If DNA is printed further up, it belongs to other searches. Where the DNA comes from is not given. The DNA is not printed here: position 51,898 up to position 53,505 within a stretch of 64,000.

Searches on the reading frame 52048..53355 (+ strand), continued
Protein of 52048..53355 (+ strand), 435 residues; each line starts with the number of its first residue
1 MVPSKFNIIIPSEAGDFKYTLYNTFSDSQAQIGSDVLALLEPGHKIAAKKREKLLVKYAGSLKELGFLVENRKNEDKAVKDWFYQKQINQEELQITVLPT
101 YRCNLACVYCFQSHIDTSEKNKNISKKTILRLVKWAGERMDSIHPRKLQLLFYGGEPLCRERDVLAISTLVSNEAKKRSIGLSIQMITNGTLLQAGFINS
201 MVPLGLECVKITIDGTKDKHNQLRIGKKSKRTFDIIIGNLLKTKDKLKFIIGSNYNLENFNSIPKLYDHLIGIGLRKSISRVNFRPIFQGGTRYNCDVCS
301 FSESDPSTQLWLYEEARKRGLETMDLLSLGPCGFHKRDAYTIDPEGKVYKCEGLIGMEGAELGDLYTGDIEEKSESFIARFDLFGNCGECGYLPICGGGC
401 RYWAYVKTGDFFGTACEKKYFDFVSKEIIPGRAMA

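Call 52: search_protein_families(library=ncbifam, proteins=[P0006, P0015, P0017, P0020, P0026, P0029, P0030, P0033, P0036, P0045], max_evalue=1e-40)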
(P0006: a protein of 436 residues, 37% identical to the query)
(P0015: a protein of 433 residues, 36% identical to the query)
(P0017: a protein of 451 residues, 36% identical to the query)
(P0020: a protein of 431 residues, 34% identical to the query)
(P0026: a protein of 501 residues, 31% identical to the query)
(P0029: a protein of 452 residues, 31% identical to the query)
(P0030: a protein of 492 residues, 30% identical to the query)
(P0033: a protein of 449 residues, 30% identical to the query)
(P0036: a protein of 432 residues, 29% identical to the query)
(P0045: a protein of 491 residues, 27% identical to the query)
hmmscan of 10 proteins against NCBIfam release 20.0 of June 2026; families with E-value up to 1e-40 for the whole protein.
P0006 (436 aa): 5 families
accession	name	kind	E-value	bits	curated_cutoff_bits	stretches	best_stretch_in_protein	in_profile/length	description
TIGR04280.1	geopep_mat_rSAM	hypoth_equivalog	8.6e-89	298.4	400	1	1-435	1-426/428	geopeptide radical SAM maturase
NF038107.1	rSAM_NF038107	equivalog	3.7e-71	240.2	600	1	1-419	1-418/444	Cys-every-fifth radical SAM/SPASM peptide maturase CefB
TIGR04463.1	rSAM_vs_C_rich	equivalog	1.5e-57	195.3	525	1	6-411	1-403/438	TIGR04463 family radical SAM/SPASM RiPP maturase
TIGR04334.1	rSAM_Clo7bot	equivalog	1.5e-45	155.6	600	1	2-423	1-424/440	radical SAM/SPASM domain Clo7bot peptide maturase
NF052473.1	rSAM_FlmE_OhkG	exception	3.2e-41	141.5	500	0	1-285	1-294/481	FlmE/OhkG family radical SAM/SPASM peptide maturase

P0015 (433 aa): 5 families
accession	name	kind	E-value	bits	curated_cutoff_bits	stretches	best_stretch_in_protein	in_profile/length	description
TIGR04280.1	geopep_mat_rSAM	hypoth_equivalog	1.7e-98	330.5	400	1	2-429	2-427/428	geopeptide radical SAM maturase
NF038107.1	rSAM_NF038107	equivalog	3e-75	253.7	600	1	3-412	3-418/444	Cys-every-fifth radical SAM/SPASM peptide maturase CefB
TIGR04463.1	rSAM_vs_C_rich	equivalog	9.3e-57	192.7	525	1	6-407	1-406/438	TIGR04463 family radical SAM/SPASM RiPP maturase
TIGR04334.1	rSAM_Clo7bot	equivalog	2.4e-50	171.5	600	1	4-428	3-434/440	radical SAM/SPASM domain Clo7bot peptide maturase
NF052473.1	rSAM_FlmE_OhkG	exception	1.5e-41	142.6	500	0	4-276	4-292/481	FlmE/OhkG family radical SAM/SPASM peptide maturase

P0017 (451 aa): 5 families
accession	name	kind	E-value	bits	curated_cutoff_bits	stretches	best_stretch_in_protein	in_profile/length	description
TIGR04280.1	geopep_mat_rSAM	hypoth_equivalog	4.1e-71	240.2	400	1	1-287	1-281/428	geopeptide radical SAM maturase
NF038107.1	rSAM_NF038107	equivalog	4.6e-69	233.3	600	1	1-269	1-268/444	Cys-every-fifth radical SAM/SPASM peptide maturase CefB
TIGR04463.1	rSAM_vs_C_rich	equivalog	5.4e-55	186.9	525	1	6-284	1-276/438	TIGR04463 family radical SAM/SPASM RiPP maturase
TIGR04334.1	rSAM_Clo7bot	equivalog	1.9e-46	158.6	600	1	2-269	1-267/440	radical SAM/SPASM domain Clo7bot peptide maturase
NF052473.1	rSAM_FlmE_OhkG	exception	5.2e-45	154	500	1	1-265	1-277/481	FlmE/OhkG family radical SAM/SPASM peptide maturase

P0020 (431 aa): 5 families
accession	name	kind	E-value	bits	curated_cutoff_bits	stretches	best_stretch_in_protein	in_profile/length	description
TIGR04280.1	geopep_mat_rSAM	hypoth_equivalog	4.1e-80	269.8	400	1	1-423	1-424/428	geopeptide radical SAM maturase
NF038107.1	rSAM_NF038107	equivalog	9.2e-58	196.1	600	1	1-409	1-418/444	Cys-every-fifth radical SAM/SPASM peptide maturase CefB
NF052473.1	rSAM_FlmE_OhkG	exception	1.2e-51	176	500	1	13-274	15-293/481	FlmE/OhkG family radical SAM/SPASM peptide maturase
TIGR04463.1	rSAM_vs_C_rich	equivalog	1.6e-50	172.1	525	1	9-394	4-397/438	TIGR04463 family radical SAM/SPASM RiPP maturase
TIGR04334.1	rSAM_Clo7bot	equivalog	7.3e-42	143.5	600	1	18-412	18-423/440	radical SAM/SPASM domain Clo7bot peptide maturase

P0026 (501 aa): 4 families
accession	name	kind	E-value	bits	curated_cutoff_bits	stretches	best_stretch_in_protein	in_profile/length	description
TIGR04280.1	geopep_mat_rSAM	hypoth_equivalog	6.2e-74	249.5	400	1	12-453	13-426/428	geopeptide radical SAM maturase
NF038107.1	rSAM_NF038107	equivalog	2.7e-59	201.1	600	1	1-275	1-270/444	Cys-every-fifth radical SAM/SPASM peptide maturase CefB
TIGR04463.1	rSAM_vs_C_rich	equivalog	2.6e-49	168.2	525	1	15-454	9-432/438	TIGR04463 family radical SAM/SPASM RiPP maturase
NF047865.1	rSAM_PapB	equivalog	5.6e-45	154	340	1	93-431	2-328/330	PapB family radical SAM/SPASM ranthipeptide maturase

P0029 (452 aa): 5 families
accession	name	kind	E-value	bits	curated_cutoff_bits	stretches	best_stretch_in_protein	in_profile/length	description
TIGR04280.1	geopep_mat_rSAM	hypoth_equivalog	1.1e-86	291.5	400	1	15-442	15-424/428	geopeptide radical SAM maturase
NF038107.1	rSAM_NF038107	equivalog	4e-56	190.7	600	1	1-426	1-416/444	Cys-every-fifth radical SAM/SPASM peptide maturase CefB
TIGR04463.1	rSAM_vs_C_rich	equivalog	4.1e-47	160.9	525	1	17-421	10-404/438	TIGR04463 family radical SAM/SPASM RiPP maturase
NF052473.1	rSAM_FlmE_OhkG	exception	5.8e-47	160.5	500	0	15-275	14-281/481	FlmE/OhkG family radical SAM/SPASM peptide maturase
TIGR04334.1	rSAM_Clo7bot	equivalog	1.1e-41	142.9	600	1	17-415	14-410/440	radical SAM/SPASM domain Clo7bot peptide maturase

P0030 (492 aa): 3 families
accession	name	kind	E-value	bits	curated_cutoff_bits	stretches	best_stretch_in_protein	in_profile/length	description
TIGR04280.1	geopep_mat_rSAM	hypoth_equivalog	1.6e-68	231.7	400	1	52-439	45-426/428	geopeptide radical SAM maturase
NF038107.1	rSAM_NF038107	equivalog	7.9e-61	206.2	600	1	1-439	1-436/444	Cys-every-fifth radical SAM/SPASM peptide maturase CefB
TIGR04463.1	rSAM_vs_C_rich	equivalog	6.9e-54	183.2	525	1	6-406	1-395/438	TIGR04463 family radical SAM/SPASM RiPP maturase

P0033 (449 aa): 2 families
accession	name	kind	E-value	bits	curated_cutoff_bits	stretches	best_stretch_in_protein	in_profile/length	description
TIGR04280.1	geopep_mat_rSAM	hypoth_equivalog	1.1e-69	235.5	400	1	1-434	1-424/428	geopeptide radical SAM maturase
TIGR04463.1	rSAM_vs_C_rich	equivalog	3.5e-41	141.4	525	1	60-413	50-404/438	TIGR04463 family radical SAM/SPASM RiPP maturase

P0036 (432 aa): 3 families
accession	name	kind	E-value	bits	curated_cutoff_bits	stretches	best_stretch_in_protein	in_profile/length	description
TIGR04280.1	geopep_mat_rSAM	hypoth_equivalog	4.3e-79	266.5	400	1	15-417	12-423/428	geopeptide radical SAM maturase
TIGR04463.1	rSAM_vs_C_rich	equivalog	4e-60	203.8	525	1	8-402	1-413/438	TIGR04463 family radical SAM/SPASM RiPP maturase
NF038107.1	rSAM_NF038107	equivalog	4.2e-51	174.1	600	1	4-387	2-401/444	Cys-every-fifth radical SAM/SPASM peptide maturase CefB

P0045 (491 aa): 5 families
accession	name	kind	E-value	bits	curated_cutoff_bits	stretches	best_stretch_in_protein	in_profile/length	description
TIGR04463.1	rSAM_vs_C_rich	equivalog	1.5e-129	432.6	525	1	12-453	1-438/438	TIGR04463 family radical SAM/SPASM RiPP maturase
NF038107.1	rSAM_NF038107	equivalog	3.8e-63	213.8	600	1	8-414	2-405/444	Cys-every-fifth radical SAM/SPASM peptide maturase CefB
NF052473.1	rSAM_FlmE_OhkG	exception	2.2e-60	204.7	500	1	7-418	1-437/481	FlmE/OhkG family radical SAM/SPASM peptide maturase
TIGR04280.1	geopep_mat_rSAM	hypoth_equivalog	2.8e-59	201.2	400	1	55-418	42-401/428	geopeptide radical SAM maturase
TIGR04334.1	rSAM_Clo7bot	equivalog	8.2e-59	199.4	600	1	8-437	1-427/440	radical SAM/SPASM domain Clo7bot peptide maturase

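Call 53: find_homologous_proteins(query=P0015, max_evalue=1e-40)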
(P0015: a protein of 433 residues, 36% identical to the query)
Query P0015 (433 aa): 507 proteins with E <= 1e-40 among 8000 candidates; the best 120 are listed.
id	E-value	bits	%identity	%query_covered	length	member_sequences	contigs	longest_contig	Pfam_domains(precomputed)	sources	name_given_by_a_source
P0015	4.5e-296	1000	100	100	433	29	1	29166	PF04055.28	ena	-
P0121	3.3e-175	601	60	99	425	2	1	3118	PF04055.28,PF13353.12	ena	-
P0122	4.1e-133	463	47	99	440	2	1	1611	PF04055.28,PF13353.12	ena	-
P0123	1.4e-125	438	47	99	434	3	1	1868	PF04055.28,PF13353.12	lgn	-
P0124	8.3e-125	435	44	99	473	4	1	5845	PF04055.28,PF13353.12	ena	-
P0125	3.1e-123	430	43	99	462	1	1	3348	PF04055.28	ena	-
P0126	5.5e-122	426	43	99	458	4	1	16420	PF04055.28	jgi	-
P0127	8.3e-121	422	43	100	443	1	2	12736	PF04055.28,PF13353.12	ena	-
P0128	6.1e-120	419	46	92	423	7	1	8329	PF04055.28,PF13353.12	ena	-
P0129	2.4e-116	407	43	99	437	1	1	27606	PF04055.28,PF13353.12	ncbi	-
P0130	2.7e-116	407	44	99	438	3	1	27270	PF04055.28,PF13353.12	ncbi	-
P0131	5.9e-116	406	43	98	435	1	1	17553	PF04055.28,PF13353.12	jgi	jgi:uncharacterized protein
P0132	1.1e-115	405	41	98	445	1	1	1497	PF04055.28,PF13353.12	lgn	-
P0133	5.9e-115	403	44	99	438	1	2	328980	PF04055.28,PF13353.12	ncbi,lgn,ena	-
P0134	9.4e-115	402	42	99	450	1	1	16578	PF04055.28,PF13353.12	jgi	jgi:uncharacterized protein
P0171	2.0e-106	375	39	99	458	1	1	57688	PF04055.28,PF13353.12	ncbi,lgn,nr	ncbi:MAG: radical SAM protein [Candidatus Omnitrophica bacterium]|nr:radical SAM protein [Candidatus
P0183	2.1e-104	368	41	98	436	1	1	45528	PF04055.28,PF13353.12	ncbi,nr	ncbi:SPASM domain-containing protein [Candidatus Poribacteria bacterium]|nr:SPASM domain-containing 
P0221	2.8e-96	341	37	99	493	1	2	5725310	PF04055.28,PF13353.12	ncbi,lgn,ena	-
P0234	2.4e-94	335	36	99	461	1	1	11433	PF04055.28,PF13353.12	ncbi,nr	ncbi:MAG: SPASM domain-containing protein [Candidatus Latescibacteria bacterium]|nr:SPASM domain-con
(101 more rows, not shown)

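Call 54: find_encoding_contigs(protein=P0221, flank=6000, max_places=2)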
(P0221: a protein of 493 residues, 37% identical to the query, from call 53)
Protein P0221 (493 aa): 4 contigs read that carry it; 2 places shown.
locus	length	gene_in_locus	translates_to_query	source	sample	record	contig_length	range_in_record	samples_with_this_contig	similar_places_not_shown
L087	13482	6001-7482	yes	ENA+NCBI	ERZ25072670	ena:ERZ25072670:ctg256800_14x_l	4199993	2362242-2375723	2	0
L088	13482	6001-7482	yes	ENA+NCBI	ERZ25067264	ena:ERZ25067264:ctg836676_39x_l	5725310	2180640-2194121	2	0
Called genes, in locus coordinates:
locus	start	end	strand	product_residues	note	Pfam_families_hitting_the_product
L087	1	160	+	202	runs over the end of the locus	PF07715:Plug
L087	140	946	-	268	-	PF13340:DUF4096, PF01609:DDE_Tnp_1, PF13586:DDE_Tnp_1_2 (weak)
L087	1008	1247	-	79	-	-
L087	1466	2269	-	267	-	PF13340:DUF4096, PF01609:DDE_Tnp_1, PF13586:DDE_Tnp_1_2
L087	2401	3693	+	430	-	PF00593:TonB_dep_Rec_b-barrel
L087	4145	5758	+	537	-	PF00496:SBP_bac_5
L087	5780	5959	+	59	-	-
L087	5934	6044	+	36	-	-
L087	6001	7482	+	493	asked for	PF13353:Fer4_12 (weak), PF04055:Radical_SAM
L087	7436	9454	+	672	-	PF02743:dCache_1, PF17201:Cache_3-Cache_2, PF00672:HAMP (weak), PF00512:HisKA, PF02518:HATPase_c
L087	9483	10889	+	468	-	PF00072:Response_reg, PF00158:Sigma54_activat, PF14532:Sigma54_activ_2, PF25601:AAA_lid_14, PF02954:HTH_8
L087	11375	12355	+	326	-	-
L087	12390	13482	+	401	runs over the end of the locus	PF13439:Glyco_transf_4, PF20706:GT4-conflict, PF00534:Glycos_transf_1, PF13692:Glyco_trans_1_4, PF13524:Glyco_trans_1_2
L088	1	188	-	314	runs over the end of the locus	PF17170:DUF5128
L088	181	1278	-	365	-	-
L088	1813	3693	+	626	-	PF07715:Plug, PF00593:TonB_dep_Rec_b-barrel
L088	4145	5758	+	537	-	PF00496:SBP_bac_5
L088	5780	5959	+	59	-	-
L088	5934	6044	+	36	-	-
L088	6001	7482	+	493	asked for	PF13353:Fer4_12 (weak), PF04055:Radical_SAM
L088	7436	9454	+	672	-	PF02743:dCache_1, PF17201:Cache_3-Cache_2, PF00672:HAMP (weak), PF00512:HisKA, PF02518:HATPase_c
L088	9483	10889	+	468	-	PF00072:Response_reg, PF00158:Sigma54_activat, PF14532:Sigma54_activ_2, PF25601:AAA_lid_14, PF02954:HTH_8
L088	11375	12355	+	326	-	-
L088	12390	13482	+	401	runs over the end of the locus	PF13439:Glyco_transf_4, PF20706:GT4-conflict, PF00534:Glycos_transf_1, PF13692:Glyco_trans_1_4, PF13524:Glyco_trans_1_2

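Call 55: find_encoding_contigs(protein=P0133, flank=6000, max_places=1)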
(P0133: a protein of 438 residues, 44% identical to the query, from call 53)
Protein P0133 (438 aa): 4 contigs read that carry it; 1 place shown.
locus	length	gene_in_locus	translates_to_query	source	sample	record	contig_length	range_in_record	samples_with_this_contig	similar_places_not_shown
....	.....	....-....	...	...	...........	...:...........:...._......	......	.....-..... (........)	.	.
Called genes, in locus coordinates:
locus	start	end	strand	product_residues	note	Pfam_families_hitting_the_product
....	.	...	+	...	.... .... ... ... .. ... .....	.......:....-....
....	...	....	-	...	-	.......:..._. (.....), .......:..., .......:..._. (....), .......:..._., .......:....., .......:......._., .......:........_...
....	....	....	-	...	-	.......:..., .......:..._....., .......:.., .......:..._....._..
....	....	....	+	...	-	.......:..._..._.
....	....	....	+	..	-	-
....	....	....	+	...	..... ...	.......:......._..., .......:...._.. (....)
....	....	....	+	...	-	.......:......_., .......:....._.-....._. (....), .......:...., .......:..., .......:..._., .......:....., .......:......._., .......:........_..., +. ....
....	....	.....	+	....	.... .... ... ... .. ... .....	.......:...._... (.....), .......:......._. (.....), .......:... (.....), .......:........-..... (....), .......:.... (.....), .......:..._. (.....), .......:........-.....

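Call 71: predict_structure(alignment_id=A4)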
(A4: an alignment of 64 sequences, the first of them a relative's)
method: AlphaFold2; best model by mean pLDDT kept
length: 435 residues; sequences in the alignment: 64
mean_pLDDT: 91.4   pTM: 0.90
mean pLDDT of the five models: 91.4, 91.1, 90.6, 90.3, 89.8
residues with pLDDT >= 90: 319; 70-90: 97; 50-70: 12; < 50: 7
segments of 3 or more residues with pLDDT < 50: 291-297
pLDDT, mean of each block of 10 residues (from residue 1): 94 79 94 90 77 90 96 94 92 97 90 80 96 98 98 94 98 98 97 97 97 97 87 97 96 95 98 98 85 51 90 96 89 91 97 91 95 92 85 92 88 90 92 74
secondary structure, 60 per line:
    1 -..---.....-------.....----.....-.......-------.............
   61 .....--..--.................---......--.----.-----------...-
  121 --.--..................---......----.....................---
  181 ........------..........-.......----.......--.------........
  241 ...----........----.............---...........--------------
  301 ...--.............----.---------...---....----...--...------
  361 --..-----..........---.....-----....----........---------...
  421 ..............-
elements in order: E7-11 E19-23 E28-32 H34-40 H48-65 H72-88 E92-97 H126-143 E147-152 H157-177 E181-188 H195-204 E206-212 H217-223 H233-243 E248-255 H260-272 E279-286 H306-318 E339-342 E347-349 H370-379 H383-387 H393-396 H401-408 H418-434

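Call 73: fold_search(model_id=the predicted structure, library=pdb)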
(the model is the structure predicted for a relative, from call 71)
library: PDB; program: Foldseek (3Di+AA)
matches with E <= 10: 1802; with E <= 0.001: 183
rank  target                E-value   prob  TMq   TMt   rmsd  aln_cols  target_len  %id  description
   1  5wgg_A                1.3e-18  1.00  0.72  0.71   5.5       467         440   18  Structural Insights into Thioether Bond Formation in the Biosynthesis of Sactipeptides (released 2017-07-26)
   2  5why_B                1.7e-18  1.00  0.65  0.66   7.4       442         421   19  Structural Insights into Thioether Bond Formation in the Biosynthesis of Sactipeptides (released 2017-07-26)
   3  5why_A                3.0e-18  1.00  0.68  0.70   4.9       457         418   18  Structural Insights into Thioether Bond Formation in the Biosynthesis of Sactipeptides (released 2017-07-26)
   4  5v1q_A                3.6e-16  1.00  0.54  0.55  13.2       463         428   14  Crystal structure of Streptococcus suis SuiB (released 2017-08-30)
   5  4k37_B                5.8e-16  1.00  0.59  0.69   4.6       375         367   19  Native anSMEcpe with bound AdoMet (released 2013-05-08)
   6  9gm3_C                6.9e-16  1.00  0.62  0.72   5.0       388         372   18  Crystal structure of the complex formed between the radical SAM protein ChlB and the leader region of its precursor su (released 2025-06-25)
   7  5v1t_A                6.9e-16  1.00  0.54  0.54  13.3       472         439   13  Crystal structure of Streptococcus suis SuiB bound to precursor peptide SuiA (released 2017-08-30)
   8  9gm3_A                8.2e-16  1.00  0.61  0.70   5.4       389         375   20  Crystal structure of the complex formed between the radical SAM protein ChlB and the leader region of its precursor su (released 2025-06-25)
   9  4k37_A                1.0e-15  1.00  0.60  0.70   4.5       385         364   18  Native anSMEcpe with bound AdoMet (released 2013-05-08)
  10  4k38_A                1.2e-15  1.00  0.60  0.69   4.7       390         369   18  Native anSMEcpe with bound AdoMet and Kp18Cys peptide (released 2013-05-08)
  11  5v1q_B                1.6e-15  1.00  0.54  0.54  12.8       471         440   14  Crystal structure of Streptococcus suis SuiB (released 2017-08-30)
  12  4k36_A                1.9e-15  1.00  0.62  0.69   4.4       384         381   18  His6 tagged anSMEcpe with bound AdoMet (released 2013-05-08)
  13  9gmc_C                2.2e-15  1.00  0.61  0.70   5.3       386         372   20  Crystal structure of the complex formed between the radical SAM protein ChlB and the R3A mutant of ChlA (released 2025-06-25)
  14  5v1s_B                2.2e-15  1.00  0.52  0.53  13.0       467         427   14  Crystal structure of Streptococcus suis SuiB bound to S-adenosylmethionine (released 2017-08-30)
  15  5v1s_A                2.4e-15  1.00  0.55  0.56  12.8       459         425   14  Crystal structure of Streptococcus suis SuiB bound to S-adenosylmethionine (released 2017-08-30)
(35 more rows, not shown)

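Call 82: find_encoding_contigs(protein=P0171, flank=5000, max_places=1)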
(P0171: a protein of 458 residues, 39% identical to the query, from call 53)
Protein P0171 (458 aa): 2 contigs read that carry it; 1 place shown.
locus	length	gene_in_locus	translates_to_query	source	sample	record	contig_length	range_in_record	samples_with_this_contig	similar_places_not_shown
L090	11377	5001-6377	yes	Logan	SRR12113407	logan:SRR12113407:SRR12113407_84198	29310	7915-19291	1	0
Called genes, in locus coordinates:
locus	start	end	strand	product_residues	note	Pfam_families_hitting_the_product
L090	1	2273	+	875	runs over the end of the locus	PF17900:Peptidase_M1_N, PF01433:Peptidase_M1, PF11838:ERAP1_C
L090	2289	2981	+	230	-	PF00226:DnaJ, PF01556:DnaJ_C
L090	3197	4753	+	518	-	PF00496:SBP_bac_5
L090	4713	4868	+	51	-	-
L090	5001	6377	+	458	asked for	PF04055:Radical_SAM, PF13353:Fer4_12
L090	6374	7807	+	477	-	PF00664:ABC_membrane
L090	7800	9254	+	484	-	PF00664:ABC_membrane, PF00005:ABC_tran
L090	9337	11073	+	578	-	PF02743:dCache_1, PF17201:Cache_3-Cache_2, PF00672:HAMP, PF02518:HATPase_c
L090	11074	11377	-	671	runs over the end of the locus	PF07715:Plug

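Call 83: find_encoding_contigs(protein=P0183, flank=5000, max_places=1)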
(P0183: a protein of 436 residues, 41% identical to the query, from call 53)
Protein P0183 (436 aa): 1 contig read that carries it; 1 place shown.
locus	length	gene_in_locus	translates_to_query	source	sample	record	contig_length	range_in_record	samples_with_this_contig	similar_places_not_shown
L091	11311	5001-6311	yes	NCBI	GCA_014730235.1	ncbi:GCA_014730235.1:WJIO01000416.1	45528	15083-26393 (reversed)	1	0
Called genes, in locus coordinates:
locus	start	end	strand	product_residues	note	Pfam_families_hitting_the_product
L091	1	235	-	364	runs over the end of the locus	PF01208:URO-D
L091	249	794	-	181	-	PF06439:3keto-disac_hyd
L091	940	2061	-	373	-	PF13598:DUF4139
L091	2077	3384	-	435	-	PF13598:DUF4139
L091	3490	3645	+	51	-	-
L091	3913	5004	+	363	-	PF00535:Glycos_transf_2, PF10111:Glyco_tranf_2_2, PF13641:Glyco_tranf_2_3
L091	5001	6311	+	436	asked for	PF04055:Radical_SAM, PF13353:Fer4_12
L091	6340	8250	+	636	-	PF08279:HTH_11 (weak), PF00496:SBP_bac_5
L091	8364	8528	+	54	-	-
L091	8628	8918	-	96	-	PF02686:GatC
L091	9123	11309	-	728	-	PF00580:UvrD-helicase, PF01443:Viral_helicase1 (faint), PF13086:AAA_11 (faint), PF13245:AAA_19, PF13361:UvrD_C, PF13538:UvrD_C_2, PF21196:PcrA_UvrD_tudor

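Call 84: find_encoding_contigs(protein=P0234, flank=5000, max_places=1)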
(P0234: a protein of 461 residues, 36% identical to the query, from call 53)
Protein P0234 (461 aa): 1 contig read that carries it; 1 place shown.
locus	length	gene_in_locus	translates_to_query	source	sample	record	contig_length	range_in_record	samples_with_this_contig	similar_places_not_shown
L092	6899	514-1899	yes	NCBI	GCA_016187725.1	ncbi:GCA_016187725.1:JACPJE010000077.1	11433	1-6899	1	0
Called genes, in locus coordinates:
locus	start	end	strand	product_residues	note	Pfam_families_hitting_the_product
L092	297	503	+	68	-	-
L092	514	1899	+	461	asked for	PF04055:Radical_SAM, PF13353:Fer4_12 (weak)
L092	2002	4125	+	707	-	PF02743:dCache_1, PF17201:Cache_3-Cache_2 (weak), PF00672:HAMP, PF00512:HisKA, PF02518:HATPase_c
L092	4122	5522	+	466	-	PF00072:Response_reg, PF00158:Sigma54_activat, PF13191:AAA_16 (faint), PF14532:Sigma54_activ_2, PF07728:AAA_5 (weak), PF25601:AAA_lid_14, PF02954:HTH_8 (weak)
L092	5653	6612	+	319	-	PF00072:Response_reg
